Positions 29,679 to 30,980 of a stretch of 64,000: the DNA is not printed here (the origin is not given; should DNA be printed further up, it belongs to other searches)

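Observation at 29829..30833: Bacterial-type glycerol-3-phosphate dehydrogenase (gpsA) in an otherwise archaeal gene set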

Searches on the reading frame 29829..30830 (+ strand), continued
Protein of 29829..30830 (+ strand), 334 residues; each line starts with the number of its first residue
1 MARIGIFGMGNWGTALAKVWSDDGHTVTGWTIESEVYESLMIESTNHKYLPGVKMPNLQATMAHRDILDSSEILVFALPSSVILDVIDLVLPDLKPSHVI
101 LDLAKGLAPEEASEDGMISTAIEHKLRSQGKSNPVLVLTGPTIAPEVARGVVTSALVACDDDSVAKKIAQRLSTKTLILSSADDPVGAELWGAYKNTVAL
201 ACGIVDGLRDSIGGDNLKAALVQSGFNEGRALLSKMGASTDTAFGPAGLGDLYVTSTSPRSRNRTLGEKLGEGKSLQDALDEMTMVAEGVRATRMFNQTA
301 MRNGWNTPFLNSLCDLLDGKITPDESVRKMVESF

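Call 11: find_related_loci(query=window:29829-30830:+, collection=genome_contigs, flank=10000)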
Query window:29829-30830:+ (334 aa) in genome_contigs; peptide patterns used: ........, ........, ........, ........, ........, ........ (x = any residue, [..] = any of these).
271 stretches matched a pattern; 204 encode a relative of the query (tblastn E <= 1e-3); the best 80 are kept; 80 distinct loci.
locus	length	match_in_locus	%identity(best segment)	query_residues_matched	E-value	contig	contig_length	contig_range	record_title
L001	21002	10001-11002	90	1-334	0e+0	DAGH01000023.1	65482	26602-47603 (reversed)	MAG TPA_asm: Euryarchaeota archaeon UBA182 UBA182_contig_7826, whole genome shotgun sequence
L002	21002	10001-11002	90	1-334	0e+0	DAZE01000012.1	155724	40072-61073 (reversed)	MAG TPA_asm: Euryarchaeota archaeon UBA558 UBA558_contig_4485, whole genome shotgun sequence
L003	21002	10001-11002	90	1-334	0e+0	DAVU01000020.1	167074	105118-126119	MAG TPA_asm: Euryarchaeota archaeon UBA487 UBA487_contig_19268, whole genome shotgun sequence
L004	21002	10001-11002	85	1-334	0e+0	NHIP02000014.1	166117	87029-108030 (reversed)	MAG: Euryarchaeota archaeon TMED192 85632, whole genome shotgun sequence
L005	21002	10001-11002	84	1-334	0e+0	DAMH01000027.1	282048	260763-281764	MAG TPA_asm: Euryarchaeota archaeon UBA552 UBA552_contig_486, whole genome shotgun sequence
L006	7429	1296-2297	85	1-334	0e+0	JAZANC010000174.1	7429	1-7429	MAG: Thermoplasmatota archaeon isolate XB_MAG953 DB_MAG953_0174, whole genome shotgun sequence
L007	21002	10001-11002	84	1-334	0e+0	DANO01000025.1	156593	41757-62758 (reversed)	MAG TPA_asm: Euryarchaeota archaeon UBA171 UBA171_contig_979, whole genome shotgun sequence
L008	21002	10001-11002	84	1-334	0e+0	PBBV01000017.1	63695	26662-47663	MAG: Methanobacteriota archaeon isolate SP42 46651, whole genome shotgun sequence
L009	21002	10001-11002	84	1-334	0e+0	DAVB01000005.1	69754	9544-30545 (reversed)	MAG TPA_asm: Euryarchaeota archaeon UBA52 UBA52_contig_12696, whole genome shotgun sequence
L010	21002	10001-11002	84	1-334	0e+0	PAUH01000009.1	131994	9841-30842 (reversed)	MAG: Methanobacteriota archaeon isolate SAT1510 77168, whole genome shotgun sequence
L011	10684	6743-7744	70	1-334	6e-157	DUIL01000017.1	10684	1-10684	MAG TPA_asm: Candidatus Thalassarchaeaceae archaeon isolate UBA12570 contig_91891, whole genome shotgun sequence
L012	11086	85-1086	70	1-334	2e-156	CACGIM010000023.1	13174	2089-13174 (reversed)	uncultured Candidatus Poseidoniales archaeon isolate AG-422-I22 genome assembly, contig: AG-422-I22_NODE_23, whole genom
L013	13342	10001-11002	70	1-334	2e-156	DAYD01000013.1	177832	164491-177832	MAG TPA_asm: Euryarchaeota archaeon UBA462 UBA462_contig_5417, whole genome shotgun sequence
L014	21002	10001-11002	70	1-334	6e-155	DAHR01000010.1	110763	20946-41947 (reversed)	MAG TPA_asm: Euryarchaeota archaeon UBA58 UBA58_contig_12466, whole genome shotgun sequence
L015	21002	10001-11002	70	1-334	8e-155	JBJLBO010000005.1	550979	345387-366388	MAG: Candidatus Thalassarchaeaceae archaeon isolate LRMED-021 MGIIb-O1-LRMED-021-C5, whole genome shotgun sequence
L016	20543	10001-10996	69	1-332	4e-154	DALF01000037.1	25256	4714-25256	MAG TPA_asm: Euryarchaeota archaeon UBA170 UBA170_contig_51, whole genome shotgun sequence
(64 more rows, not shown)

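Call 24: search_protein_representatives(protein=window:29829-30830:+)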
Query: 334 residues. Proteins with E-value up to 0.001 (for the whole library): 11329; up to 1e-10: 5926; up to 1e-30: 1064. The best 150 are listed.
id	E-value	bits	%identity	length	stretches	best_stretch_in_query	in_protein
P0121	5.9e-136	469.6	67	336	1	1-333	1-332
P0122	1.9e-91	323.4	51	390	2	2-211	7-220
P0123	2.6e-85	303.2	65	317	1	1-227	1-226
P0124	3.0e-71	257.0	62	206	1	132-331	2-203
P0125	1.3e-63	231.9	51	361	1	1-241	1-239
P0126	1.8e-62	228.2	53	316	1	1-219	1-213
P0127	2.2e-53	198.3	37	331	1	3-328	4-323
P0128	3.6e-52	194.3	37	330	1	1-313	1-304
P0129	7.2e-52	193.4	37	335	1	2-326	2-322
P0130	1.3e-49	185.9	60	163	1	40-202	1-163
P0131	1.6e-49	185.6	38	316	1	4-324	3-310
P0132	3.9e-49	184.4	36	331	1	1-330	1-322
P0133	5.7e-49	183.9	37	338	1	2-331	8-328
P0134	5.3e-48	180.7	37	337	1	3-328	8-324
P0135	5.7e-48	180.6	57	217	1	65-251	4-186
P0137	1.0e-47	179.7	39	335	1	3-328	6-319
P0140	3.4e-47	178.0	38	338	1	1-325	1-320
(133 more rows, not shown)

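Call 25: list_cluster_members(proteins=[P0122, P0125, P0127, P0128, P0129, P0131, P0132, P0133, P0137, P0140])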
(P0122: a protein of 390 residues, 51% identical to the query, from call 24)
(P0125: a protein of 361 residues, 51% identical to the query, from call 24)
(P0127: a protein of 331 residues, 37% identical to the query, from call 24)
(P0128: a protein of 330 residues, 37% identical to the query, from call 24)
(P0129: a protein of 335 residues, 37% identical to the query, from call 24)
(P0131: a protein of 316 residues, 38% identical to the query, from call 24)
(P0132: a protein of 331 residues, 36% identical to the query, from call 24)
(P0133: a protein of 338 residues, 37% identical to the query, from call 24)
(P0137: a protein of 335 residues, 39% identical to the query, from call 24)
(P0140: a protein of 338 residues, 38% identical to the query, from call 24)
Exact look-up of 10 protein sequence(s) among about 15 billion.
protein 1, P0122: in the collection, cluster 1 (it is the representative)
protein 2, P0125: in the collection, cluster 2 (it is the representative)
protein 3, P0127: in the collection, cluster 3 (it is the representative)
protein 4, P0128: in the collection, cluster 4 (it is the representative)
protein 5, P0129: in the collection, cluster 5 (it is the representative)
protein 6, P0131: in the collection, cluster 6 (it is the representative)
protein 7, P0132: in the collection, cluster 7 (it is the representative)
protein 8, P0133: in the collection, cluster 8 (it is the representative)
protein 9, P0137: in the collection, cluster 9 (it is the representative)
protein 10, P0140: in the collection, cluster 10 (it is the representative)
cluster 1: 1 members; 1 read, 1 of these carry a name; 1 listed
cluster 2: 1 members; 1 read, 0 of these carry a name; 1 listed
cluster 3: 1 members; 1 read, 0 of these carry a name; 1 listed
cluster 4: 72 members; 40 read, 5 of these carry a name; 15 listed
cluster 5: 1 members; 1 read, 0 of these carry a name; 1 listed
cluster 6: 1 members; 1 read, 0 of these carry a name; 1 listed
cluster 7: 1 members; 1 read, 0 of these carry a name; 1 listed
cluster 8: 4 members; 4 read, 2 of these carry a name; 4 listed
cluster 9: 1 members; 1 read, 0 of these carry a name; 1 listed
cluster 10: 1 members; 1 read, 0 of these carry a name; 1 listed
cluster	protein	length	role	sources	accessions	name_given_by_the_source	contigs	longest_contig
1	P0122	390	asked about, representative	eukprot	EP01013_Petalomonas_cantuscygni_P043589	TRINITY_DN8314_c0_g1_i1.p1 TRINITY_DN8314_c0_g1~~TRINITY_DN8314_c0_g1_i1.p1 ORF ...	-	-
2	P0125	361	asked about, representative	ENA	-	-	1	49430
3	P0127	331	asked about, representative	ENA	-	-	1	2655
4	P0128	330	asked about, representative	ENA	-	-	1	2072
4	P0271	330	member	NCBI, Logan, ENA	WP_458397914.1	NAD(P)H-dependent glycerol-3-phosphate dehydrogenase [Anaerotignum sp.]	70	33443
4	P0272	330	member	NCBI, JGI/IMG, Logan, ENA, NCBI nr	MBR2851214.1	MAG: NAD(P)H-dependent glycerol-3-phosphate dehydrogenase [Anaerotignum sp.] | NAD(P)H-dependent glycerol-3-phosphate dehydrogenase [Anaerotignum sp.]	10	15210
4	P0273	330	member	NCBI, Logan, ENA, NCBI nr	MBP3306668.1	MAG: NAD(P)H-dependent glycerol-3-phosphate dehydrogenase [Anaerotignum sp.] | NAD(P)H-dependent glycerol-3-phosphate dehydrogenase [Anaerotignum sp.]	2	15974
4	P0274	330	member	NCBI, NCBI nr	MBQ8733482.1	MAG: NAD(P)H-dependent glycerol-3-phosphate dehydrogenase [Anaerotignum sp.] | NAD(P)H-dependent glycerol-3-phosphate dehydrogenase [Anaerotignum sp.]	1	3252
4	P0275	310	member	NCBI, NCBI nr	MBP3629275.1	MAG: NAD(P)H-dependent glycerol-3-phosphate dehydrogenase, partial [Anaerotignum sp.] | NAD(P)H-dependent glycerol-3-phosphate dehydrogenase [Anaerotignum sp.]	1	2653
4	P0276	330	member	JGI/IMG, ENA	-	-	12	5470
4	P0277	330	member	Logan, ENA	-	-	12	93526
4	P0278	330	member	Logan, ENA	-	-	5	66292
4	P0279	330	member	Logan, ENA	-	-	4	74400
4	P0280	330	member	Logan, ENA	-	-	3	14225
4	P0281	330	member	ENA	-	-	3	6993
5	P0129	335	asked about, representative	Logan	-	-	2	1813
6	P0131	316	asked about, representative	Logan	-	-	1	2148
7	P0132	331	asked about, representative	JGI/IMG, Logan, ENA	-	-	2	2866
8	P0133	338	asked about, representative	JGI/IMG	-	-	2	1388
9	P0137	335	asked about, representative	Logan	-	-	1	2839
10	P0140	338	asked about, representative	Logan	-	-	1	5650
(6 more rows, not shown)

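Call 26: search_solved_structures(query=window:29829-30830:+, show_alignments=3)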
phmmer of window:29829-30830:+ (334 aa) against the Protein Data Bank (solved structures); distinct sequences matched with E-value up to 0.001: 12.
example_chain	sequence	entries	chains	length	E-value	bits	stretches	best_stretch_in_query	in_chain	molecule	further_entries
3k96_A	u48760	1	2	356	3.2e-40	141.9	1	4-332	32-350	Glycerol-3-phosphate dehydrogenase [NAD(P)+]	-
1z82_A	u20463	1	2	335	1.2e-32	117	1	3-328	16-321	glycerol-3-phosphate dehydrogenase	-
1evy_A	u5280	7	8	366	1.5e-30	110.2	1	5-326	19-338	GLYCEROL-3-PHOSPHATE DEHYDROGENASE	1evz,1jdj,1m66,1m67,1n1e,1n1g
1txg_A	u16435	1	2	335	4.5e-27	98.7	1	4-312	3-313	glycerol-3-phosphate dehydrogenase [NAD(P)+]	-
6e8y_A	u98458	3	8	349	5.7e-21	78.7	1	3-282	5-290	Glycerol-3-phosphate dehydrogenase [NAD(+)], cytoplasmic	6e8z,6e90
1wpq_A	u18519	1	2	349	5.7e-21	78.7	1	3-282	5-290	Glycerol-3-phosphate dehydrogenase [NAD+], cytoplasmic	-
1x0v_A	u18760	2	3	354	6e-21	78.6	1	3-282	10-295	Glycerol-3-phosphate dehydrogenase [NAD+], cytoplasmic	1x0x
6pyp_A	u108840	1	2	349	3.5e-20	76.1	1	3-281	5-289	Glycerol-3-phosphate dehydrogenase [NAD(+)], cytoplasmic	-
2pla_A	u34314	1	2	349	2.5e-19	73.3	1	3-283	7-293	Glycerol-3-phosphate dehydrogenase 1-like protein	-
1yj8_A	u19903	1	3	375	7.7e-12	48.7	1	3-229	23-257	glycerol-3-phosphate dehydrogenase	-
4fgw_A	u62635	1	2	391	1.3e-11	47.9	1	4-257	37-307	Glycerol-3-phosphate dehydrogenase [NAD(+)] 1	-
6iuy_A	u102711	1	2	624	3.7e-10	43.2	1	44-272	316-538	Glycerol-3-phosphate dehydrogenase [NAD(+)]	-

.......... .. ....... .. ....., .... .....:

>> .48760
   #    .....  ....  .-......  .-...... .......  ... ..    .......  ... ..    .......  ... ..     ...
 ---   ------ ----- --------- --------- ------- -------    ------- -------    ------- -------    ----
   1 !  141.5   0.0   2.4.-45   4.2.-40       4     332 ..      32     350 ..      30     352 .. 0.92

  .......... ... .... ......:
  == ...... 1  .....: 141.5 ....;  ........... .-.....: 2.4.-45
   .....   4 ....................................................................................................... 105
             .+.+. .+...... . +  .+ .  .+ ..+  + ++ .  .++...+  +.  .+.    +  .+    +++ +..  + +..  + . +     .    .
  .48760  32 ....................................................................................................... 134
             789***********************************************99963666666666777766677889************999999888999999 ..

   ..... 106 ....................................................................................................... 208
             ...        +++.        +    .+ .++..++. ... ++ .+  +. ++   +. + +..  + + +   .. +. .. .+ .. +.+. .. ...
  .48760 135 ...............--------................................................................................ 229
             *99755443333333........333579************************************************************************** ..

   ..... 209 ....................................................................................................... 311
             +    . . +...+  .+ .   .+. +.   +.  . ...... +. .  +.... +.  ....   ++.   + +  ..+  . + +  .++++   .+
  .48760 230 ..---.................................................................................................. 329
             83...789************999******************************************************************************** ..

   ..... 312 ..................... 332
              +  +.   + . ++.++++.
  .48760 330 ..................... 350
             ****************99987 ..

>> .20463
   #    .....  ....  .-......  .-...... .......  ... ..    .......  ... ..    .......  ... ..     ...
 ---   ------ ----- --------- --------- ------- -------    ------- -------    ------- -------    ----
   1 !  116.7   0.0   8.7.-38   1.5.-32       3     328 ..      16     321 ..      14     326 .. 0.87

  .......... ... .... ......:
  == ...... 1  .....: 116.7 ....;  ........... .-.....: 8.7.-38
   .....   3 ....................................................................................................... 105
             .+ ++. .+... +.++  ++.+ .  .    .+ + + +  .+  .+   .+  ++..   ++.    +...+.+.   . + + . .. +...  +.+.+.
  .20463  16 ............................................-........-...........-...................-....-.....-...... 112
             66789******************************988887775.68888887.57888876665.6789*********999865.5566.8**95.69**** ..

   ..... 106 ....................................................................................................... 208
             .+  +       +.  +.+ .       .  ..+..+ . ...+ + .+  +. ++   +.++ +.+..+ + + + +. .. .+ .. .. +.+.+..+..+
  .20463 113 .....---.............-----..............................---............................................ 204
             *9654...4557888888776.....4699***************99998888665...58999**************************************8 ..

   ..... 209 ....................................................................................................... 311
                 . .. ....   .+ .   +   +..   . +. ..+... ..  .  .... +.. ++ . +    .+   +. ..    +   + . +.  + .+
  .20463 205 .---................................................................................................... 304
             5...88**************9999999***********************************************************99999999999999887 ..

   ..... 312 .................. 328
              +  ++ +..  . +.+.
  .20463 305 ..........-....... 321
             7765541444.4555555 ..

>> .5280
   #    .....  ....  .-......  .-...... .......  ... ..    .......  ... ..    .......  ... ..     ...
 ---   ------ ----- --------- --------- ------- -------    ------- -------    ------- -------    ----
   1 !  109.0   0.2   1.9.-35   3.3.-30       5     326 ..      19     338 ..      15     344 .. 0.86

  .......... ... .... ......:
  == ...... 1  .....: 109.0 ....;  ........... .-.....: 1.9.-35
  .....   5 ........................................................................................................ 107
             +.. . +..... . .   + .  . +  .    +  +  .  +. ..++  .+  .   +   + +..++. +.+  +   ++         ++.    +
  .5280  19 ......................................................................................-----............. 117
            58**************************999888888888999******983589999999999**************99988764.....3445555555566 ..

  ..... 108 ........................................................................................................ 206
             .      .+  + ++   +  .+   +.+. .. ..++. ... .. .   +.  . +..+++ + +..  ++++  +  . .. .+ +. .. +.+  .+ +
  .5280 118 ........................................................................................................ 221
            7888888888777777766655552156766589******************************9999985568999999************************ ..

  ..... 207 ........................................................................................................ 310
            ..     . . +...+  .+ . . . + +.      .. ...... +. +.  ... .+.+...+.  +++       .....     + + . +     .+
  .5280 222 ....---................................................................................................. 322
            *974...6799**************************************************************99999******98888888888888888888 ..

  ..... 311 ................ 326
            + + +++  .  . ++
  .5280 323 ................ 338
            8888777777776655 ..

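Call 27: find_encoding_contigs(protein=P0125, flank=10000, max_places=2)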
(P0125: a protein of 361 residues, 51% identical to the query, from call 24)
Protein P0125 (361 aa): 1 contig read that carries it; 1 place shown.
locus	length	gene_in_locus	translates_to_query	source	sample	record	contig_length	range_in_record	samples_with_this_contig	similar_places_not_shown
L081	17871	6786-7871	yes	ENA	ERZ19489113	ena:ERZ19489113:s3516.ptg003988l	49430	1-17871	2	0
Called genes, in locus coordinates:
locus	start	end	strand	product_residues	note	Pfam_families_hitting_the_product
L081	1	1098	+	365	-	?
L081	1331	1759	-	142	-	PF10805:DUF2730 (faint)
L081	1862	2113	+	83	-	-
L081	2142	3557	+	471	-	PF07690:MFS_1, PF00854:PTR2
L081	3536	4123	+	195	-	-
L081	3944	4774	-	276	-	PF00480:ROK (faint), PF02685:Glucokinase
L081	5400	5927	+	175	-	-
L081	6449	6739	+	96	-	-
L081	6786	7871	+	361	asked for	PF01210:NAD_Gly3P_dh_N, PF07479:NAD_Gly3P_dh_C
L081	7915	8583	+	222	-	PF01027:Bax1-I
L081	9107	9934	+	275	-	-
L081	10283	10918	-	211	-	PF02798:GST_N, PF13417:GST_N_3, PF13409:GST_N_2, PF00043:GST_C (weak), PF13410:GST_C_2 (weak)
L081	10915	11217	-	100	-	PF03992:ABM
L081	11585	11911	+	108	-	PF01979:Amidohydro_1, PF07969:Amidohydro_3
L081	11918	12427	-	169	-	-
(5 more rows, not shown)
